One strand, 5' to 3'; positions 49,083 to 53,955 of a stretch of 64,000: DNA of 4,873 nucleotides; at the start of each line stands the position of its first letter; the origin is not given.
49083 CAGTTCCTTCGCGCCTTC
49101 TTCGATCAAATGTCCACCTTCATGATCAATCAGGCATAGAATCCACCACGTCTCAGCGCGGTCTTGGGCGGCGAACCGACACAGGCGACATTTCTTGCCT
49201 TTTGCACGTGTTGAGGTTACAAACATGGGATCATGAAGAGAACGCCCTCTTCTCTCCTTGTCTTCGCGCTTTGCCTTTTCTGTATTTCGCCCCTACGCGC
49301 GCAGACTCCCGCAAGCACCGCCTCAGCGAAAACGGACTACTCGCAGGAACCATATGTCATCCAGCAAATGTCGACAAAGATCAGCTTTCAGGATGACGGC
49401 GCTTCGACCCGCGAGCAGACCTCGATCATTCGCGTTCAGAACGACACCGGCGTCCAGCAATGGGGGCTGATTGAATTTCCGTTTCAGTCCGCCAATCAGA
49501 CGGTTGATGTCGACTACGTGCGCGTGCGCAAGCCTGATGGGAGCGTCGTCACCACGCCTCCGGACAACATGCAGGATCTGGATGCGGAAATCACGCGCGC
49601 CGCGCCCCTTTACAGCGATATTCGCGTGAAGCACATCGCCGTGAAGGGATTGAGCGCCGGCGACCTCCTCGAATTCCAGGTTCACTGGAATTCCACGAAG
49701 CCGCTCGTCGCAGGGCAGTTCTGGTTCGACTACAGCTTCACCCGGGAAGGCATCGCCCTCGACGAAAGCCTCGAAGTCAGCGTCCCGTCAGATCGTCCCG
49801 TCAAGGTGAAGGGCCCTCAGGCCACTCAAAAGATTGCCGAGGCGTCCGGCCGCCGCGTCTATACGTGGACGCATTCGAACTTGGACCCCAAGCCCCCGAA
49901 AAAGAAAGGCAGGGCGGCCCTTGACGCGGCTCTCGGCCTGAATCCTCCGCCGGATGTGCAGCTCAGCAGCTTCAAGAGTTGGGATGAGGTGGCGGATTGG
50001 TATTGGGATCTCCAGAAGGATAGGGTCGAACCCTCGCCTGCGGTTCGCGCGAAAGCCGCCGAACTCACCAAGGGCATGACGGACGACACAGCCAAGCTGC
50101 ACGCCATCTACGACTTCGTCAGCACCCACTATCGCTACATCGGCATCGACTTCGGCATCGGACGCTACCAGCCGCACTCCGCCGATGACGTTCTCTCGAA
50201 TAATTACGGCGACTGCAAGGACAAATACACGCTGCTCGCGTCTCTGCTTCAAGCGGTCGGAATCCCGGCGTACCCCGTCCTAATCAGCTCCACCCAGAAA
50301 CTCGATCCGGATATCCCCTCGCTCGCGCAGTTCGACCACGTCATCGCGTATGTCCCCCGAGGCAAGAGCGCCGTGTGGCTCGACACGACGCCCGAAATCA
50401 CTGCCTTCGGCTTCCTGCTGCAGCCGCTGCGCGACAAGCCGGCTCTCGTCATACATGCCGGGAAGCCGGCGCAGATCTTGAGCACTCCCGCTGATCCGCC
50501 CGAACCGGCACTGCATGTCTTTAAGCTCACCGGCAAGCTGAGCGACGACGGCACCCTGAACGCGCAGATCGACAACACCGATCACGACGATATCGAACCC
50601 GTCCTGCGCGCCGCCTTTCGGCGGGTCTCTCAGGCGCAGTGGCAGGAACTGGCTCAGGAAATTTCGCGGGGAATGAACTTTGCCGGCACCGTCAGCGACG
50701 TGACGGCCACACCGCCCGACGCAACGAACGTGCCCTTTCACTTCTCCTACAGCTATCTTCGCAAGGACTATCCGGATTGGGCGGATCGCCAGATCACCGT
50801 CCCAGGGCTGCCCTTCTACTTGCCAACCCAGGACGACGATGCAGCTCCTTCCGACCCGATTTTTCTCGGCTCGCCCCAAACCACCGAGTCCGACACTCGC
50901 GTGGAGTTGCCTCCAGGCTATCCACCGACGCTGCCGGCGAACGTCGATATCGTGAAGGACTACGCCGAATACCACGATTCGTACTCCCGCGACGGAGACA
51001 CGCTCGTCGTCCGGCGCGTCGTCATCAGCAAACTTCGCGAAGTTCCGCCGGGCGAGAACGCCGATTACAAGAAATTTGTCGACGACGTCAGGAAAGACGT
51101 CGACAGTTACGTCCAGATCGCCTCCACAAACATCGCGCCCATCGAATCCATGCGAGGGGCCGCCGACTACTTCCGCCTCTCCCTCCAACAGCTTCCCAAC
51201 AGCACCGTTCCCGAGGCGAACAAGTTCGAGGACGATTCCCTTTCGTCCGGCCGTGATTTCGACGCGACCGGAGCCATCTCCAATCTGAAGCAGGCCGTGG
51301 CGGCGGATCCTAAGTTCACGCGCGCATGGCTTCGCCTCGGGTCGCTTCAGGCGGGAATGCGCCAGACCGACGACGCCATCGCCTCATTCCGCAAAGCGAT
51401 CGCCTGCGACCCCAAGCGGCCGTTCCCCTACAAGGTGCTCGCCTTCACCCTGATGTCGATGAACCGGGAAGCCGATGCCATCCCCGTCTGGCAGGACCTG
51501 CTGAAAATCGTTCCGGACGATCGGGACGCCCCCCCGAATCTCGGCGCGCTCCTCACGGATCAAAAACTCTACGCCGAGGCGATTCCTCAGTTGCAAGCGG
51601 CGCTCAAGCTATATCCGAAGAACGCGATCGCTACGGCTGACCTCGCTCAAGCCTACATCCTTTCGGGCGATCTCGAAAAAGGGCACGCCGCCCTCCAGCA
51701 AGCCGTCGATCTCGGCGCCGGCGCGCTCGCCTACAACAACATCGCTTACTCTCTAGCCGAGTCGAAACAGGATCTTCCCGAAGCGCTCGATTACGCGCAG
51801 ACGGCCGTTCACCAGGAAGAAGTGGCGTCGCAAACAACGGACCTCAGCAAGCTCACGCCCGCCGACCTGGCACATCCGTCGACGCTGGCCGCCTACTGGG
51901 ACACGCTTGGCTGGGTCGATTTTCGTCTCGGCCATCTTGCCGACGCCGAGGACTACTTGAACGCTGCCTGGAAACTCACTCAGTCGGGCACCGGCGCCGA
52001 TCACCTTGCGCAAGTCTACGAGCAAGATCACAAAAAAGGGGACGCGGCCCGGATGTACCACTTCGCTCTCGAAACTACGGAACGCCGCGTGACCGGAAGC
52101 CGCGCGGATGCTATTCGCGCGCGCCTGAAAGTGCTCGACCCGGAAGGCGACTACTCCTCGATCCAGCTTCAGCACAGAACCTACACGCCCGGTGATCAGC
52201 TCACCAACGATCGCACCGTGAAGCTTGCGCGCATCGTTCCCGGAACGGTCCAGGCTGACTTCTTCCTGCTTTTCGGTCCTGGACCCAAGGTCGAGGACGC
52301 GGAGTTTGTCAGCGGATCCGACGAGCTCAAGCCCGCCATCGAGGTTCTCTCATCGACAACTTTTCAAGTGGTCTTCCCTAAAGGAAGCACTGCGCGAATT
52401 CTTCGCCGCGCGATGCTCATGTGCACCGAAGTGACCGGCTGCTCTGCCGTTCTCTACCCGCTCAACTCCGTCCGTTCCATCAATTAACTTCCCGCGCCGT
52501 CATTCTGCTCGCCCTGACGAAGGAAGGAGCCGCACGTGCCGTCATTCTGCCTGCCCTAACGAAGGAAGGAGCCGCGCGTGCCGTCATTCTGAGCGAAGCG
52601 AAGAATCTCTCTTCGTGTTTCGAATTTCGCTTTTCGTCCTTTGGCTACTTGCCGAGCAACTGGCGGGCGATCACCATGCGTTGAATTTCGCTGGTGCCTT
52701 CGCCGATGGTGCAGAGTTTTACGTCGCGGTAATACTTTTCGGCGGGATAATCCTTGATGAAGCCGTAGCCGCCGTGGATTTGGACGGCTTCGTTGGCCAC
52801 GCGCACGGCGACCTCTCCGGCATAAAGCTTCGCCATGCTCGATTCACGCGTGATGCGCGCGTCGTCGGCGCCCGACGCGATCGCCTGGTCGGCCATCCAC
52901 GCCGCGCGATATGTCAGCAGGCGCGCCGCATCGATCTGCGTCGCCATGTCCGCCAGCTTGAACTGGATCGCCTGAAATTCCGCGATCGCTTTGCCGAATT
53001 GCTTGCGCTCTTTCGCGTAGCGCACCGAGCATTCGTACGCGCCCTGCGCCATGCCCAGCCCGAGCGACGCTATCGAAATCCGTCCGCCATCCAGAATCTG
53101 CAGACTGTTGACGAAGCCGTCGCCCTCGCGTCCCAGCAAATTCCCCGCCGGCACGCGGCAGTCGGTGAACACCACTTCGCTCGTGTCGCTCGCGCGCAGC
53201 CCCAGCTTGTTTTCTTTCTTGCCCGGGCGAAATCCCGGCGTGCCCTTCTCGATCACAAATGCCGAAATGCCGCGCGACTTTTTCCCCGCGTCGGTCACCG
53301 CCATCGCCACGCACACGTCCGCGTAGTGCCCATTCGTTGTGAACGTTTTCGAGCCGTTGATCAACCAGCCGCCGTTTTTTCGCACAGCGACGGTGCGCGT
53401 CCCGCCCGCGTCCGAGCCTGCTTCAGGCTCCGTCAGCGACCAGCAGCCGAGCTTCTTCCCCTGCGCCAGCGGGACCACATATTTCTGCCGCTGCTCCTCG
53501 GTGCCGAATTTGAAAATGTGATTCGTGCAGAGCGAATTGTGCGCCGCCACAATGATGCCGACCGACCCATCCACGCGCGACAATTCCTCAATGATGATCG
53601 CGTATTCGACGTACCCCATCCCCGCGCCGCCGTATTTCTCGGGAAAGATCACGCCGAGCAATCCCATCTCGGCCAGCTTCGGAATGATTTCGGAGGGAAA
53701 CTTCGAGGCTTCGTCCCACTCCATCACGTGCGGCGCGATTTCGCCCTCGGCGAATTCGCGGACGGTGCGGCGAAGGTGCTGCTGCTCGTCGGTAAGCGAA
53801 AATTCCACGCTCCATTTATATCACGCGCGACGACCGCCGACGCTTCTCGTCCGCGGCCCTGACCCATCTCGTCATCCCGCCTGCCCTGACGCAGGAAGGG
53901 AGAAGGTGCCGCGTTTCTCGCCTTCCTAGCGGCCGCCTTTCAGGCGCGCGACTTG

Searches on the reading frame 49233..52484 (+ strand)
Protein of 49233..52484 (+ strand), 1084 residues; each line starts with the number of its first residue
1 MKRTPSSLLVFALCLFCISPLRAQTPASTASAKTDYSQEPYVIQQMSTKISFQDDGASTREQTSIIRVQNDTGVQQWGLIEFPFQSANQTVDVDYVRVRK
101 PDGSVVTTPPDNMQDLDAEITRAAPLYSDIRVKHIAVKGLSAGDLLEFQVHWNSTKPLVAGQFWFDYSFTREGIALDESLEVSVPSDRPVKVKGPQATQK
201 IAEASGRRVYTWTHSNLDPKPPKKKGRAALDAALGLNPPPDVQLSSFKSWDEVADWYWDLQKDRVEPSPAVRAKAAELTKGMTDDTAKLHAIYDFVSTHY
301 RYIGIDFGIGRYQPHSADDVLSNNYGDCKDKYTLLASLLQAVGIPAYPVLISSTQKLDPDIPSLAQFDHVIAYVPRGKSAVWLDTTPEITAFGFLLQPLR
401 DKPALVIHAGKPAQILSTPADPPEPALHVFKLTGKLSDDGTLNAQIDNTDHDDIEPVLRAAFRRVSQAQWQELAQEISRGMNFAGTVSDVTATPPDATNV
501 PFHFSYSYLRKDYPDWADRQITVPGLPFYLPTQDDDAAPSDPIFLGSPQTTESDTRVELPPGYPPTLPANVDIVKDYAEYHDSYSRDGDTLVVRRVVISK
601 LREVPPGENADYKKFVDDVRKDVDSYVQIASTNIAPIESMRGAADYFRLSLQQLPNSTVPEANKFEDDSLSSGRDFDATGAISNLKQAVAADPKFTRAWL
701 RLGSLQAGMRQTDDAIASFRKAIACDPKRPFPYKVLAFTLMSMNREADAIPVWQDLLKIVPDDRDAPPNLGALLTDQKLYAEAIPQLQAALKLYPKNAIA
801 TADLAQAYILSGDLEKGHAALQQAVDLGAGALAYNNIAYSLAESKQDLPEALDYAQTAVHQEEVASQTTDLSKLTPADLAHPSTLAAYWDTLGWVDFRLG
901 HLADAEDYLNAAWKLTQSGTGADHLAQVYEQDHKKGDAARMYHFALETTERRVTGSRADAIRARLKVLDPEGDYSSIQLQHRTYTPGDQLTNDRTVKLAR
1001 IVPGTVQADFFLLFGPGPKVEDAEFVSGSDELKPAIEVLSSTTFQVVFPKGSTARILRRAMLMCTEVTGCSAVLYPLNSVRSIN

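Call 32: search_protein_families(library=pfam, proteins=[window:49233-52484:+])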
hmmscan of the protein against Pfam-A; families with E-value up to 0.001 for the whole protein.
window:49233-52484:+ (1084 aa): 13 families
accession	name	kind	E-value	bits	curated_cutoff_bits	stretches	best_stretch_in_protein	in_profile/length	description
PF12969.12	DUF3857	-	9.1e-37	127.1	24.6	1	55-219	2-168/170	Domain of Unknown Function with PDB structure (DUF3857)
PF14559.12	TPR_19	-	2.8e-15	56.8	25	2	775-826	2-53/68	Tetratricopeptide repeat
PF07719.23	TPR_2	-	1.1e-14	53.7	27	0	697-728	2-33/34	Tetratricopeptide repeat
PF13432.12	TPR_16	-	7.7e-12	45.9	32.7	1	680-730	15-65/65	Tetratricopeptide repeat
PF13431.12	TPR_17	-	2.6e-11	43.3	24.4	0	788-818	3-33/34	Tetratricopeptide repeat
PF01841.26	Transglut_core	-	1.2e-09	38.9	23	1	273-349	2-75/108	Transglutaminase-like superfamily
PF13428.12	TPR_14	-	2.4e-09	37.4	23.5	0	770-806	7-43/44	Tetratricopeptide repeat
PF13414.12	TPR_11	-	7.2e-09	35.6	26.8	0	773-809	3-39/42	TPR repeat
PF00515.34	TPR_1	-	2.2e-08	34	27.8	1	697-728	2-33/34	Tetratricopeptide repeat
PF13181.12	TPR_8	-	2.5e-08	33.9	25.7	0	697-728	2-33/34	Tetratricopeptide repeat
PF13424.12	TPR_12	-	1.2e-07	32.3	30.1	1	769-827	8-74/77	Tetratricopeptide repeat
PF23914.1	TPR_CcmH_CycH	-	7.3e-07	29.6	42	0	685-729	39-83/158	Cytochrome c-type biogenesis protein H TPR domain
PF25063.1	ARM_TT21_C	-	4.1e-05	24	35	0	683-762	116-196/209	Tetratricopeptide repeat protein 21 C-terminal ARM domain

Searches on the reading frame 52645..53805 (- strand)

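Call 32: search_protein_families(library=pfam, proteins=[window:52645-53805:-])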
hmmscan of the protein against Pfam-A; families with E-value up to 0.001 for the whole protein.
window:52645-53805:- (386 aa): 5 families
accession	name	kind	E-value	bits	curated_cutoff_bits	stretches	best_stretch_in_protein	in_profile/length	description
PF00441.29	Acyl-CoA_dh_1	-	3.6e-51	173.7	22.4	1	228-384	1-150/150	Acyl-CoA dehydrogenase, C-terminal domain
PF02771.21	Acyl-CoA_dh_N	-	5.8e-44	149.5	22.9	1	5-117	1-113/113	Acyl-CoA dehydrogenase, N-terminal domain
PF08028.16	Acyl-CoA_dh_2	-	1.2e-26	94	22.7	1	244-367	2-128/134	Acyl-CoA dehydrogenase, C-terminal domain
PF02770.24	Acyl-CoA_dh_M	-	8.8e-26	90.4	33.3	1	121-216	1-97/97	Acyl-CoA dehydrogenase, middle domain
PF22924.1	ACOX_C_alpha1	-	0.00016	22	27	1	241-384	7-169/169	Acyl-CoA oxidase, C-alpha1 domain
